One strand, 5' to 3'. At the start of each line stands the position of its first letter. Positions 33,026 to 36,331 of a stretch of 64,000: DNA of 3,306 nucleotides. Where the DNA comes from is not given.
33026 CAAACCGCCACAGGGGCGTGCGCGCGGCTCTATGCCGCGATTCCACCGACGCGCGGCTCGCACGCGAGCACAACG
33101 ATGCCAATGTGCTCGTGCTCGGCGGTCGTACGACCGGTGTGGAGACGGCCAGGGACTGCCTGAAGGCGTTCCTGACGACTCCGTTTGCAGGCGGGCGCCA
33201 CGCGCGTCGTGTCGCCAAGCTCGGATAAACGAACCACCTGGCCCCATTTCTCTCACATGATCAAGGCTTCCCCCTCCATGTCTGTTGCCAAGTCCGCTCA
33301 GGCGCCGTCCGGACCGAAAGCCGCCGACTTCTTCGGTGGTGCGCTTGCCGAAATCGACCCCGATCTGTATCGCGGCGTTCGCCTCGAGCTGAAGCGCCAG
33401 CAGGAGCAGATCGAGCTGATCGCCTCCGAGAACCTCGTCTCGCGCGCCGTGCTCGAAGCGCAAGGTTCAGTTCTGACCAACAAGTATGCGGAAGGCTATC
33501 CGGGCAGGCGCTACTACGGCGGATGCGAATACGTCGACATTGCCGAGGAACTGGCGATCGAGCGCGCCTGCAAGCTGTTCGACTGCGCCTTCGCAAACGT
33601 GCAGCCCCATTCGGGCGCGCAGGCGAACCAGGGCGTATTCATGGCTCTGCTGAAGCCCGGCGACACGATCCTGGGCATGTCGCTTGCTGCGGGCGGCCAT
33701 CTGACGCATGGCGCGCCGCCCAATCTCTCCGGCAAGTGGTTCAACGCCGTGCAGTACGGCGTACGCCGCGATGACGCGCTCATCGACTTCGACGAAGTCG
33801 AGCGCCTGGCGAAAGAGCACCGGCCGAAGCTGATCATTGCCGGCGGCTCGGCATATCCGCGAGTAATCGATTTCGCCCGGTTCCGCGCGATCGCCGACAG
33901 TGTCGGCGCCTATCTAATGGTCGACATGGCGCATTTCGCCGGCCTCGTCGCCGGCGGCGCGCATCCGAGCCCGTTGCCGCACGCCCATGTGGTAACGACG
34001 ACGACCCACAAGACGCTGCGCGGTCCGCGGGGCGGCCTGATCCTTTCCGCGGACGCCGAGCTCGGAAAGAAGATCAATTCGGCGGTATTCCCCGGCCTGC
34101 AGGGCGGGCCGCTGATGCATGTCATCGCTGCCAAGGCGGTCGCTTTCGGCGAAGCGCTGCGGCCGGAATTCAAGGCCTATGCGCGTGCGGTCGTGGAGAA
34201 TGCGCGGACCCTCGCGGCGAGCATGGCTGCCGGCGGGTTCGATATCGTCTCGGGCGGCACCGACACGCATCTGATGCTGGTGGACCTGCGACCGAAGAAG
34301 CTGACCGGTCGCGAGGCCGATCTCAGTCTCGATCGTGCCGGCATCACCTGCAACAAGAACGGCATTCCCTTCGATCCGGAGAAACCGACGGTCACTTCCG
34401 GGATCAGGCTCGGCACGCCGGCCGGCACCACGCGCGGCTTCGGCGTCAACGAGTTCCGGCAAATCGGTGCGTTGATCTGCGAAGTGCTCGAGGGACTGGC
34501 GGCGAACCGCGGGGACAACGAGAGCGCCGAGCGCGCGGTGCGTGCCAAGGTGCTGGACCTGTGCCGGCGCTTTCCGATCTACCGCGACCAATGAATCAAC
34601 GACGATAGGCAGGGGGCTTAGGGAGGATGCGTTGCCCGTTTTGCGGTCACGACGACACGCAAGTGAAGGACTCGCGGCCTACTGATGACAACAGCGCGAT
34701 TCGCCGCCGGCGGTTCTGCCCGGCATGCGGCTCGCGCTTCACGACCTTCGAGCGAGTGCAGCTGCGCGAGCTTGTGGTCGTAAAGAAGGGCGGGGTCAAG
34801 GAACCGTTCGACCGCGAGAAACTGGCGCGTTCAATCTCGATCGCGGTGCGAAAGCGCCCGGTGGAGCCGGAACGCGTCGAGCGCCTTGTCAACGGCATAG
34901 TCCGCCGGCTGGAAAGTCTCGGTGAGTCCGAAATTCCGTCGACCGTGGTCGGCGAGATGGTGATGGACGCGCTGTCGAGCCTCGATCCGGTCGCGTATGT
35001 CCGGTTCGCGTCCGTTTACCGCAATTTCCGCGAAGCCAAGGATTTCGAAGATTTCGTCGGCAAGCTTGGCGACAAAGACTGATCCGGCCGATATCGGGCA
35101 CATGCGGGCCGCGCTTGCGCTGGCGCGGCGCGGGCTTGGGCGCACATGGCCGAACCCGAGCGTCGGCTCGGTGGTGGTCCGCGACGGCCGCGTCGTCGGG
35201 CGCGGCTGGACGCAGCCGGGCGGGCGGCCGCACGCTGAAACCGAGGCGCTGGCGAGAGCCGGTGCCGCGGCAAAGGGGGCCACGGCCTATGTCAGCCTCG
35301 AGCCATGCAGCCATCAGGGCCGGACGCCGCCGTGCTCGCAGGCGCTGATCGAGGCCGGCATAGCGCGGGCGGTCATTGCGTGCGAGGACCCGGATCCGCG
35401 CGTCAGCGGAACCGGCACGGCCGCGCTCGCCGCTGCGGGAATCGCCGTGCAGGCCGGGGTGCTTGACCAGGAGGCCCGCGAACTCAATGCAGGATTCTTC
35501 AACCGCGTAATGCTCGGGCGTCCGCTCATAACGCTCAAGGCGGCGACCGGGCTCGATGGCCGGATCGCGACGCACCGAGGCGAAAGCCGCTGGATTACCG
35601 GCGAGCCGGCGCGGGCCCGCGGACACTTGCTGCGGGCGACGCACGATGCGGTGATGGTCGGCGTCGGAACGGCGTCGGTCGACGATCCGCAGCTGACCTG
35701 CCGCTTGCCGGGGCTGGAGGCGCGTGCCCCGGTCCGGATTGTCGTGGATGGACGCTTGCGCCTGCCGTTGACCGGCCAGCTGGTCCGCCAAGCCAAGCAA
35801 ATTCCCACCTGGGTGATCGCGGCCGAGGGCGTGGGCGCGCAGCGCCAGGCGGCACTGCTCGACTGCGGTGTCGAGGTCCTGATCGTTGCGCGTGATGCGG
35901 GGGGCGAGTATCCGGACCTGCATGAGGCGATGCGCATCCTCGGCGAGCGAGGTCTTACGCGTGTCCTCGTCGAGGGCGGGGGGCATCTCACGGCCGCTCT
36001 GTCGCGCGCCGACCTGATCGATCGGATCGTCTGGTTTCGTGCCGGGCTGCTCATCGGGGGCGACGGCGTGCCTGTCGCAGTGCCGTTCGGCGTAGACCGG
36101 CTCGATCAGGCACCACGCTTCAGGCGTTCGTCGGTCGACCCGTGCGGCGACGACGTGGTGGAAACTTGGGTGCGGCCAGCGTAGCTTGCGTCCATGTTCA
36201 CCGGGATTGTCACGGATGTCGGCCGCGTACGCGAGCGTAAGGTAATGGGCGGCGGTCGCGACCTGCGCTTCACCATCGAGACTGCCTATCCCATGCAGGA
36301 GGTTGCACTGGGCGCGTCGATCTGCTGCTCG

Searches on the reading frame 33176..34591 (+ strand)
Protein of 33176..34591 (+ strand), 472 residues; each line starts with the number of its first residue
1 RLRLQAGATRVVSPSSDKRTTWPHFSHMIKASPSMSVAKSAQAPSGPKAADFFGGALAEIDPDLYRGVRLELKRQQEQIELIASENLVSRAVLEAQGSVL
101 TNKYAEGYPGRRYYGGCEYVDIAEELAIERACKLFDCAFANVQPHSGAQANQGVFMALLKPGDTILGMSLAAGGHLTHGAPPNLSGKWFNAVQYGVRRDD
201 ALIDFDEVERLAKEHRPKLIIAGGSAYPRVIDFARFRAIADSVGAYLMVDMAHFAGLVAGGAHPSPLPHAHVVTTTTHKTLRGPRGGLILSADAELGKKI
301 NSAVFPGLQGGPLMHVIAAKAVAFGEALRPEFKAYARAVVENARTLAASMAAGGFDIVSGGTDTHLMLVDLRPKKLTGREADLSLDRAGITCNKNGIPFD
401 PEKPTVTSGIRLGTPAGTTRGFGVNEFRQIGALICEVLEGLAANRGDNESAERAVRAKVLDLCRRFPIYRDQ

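Call 59: search_protein_families(library=pfam, proteins=[window:33176-34591:+], max_evalue=0.0001)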
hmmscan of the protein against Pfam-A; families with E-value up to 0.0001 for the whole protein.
window:33176-34591:+ (472 aa): 2 families
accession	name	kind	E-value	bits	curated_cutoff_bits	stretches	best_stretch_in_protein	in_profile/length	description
PF00464.25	SHMT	-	1.8e-169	564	27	1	58-434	2-399/399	Serine hydroxymethyltransferase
PF00155.27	Aminotran_1_2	-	3.2e-07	30.3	19.7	1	140-418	67-349/361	Aminotransferase class I and II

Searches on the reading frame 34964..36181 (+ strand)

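Call 59: search_protein_families(library=pfam, proteins=[window:34964-36181:+], max_evalue=0.0001)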
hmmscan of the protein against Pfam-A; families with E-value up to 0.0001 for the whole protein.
window:34964-36181:+ (406 aa): 3 families
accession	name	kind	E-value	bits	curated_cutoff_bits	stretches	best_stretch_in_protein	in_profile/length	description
PF01872.23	RibD_C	-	5.5e-44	150.8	24.1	1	187-398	1-195/197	RibD C-terminal domain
PF00383.29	dCMP_cyt_deam_1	-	7.8e-16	58.3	25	1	46-139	7-101/102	Cytidine and deoxycytidylate deaminase zinc-binding region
PF14437.12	MafB19-deam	-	1.7e-09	38.1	27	1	65-156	23-117/142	MafB19-like deaminase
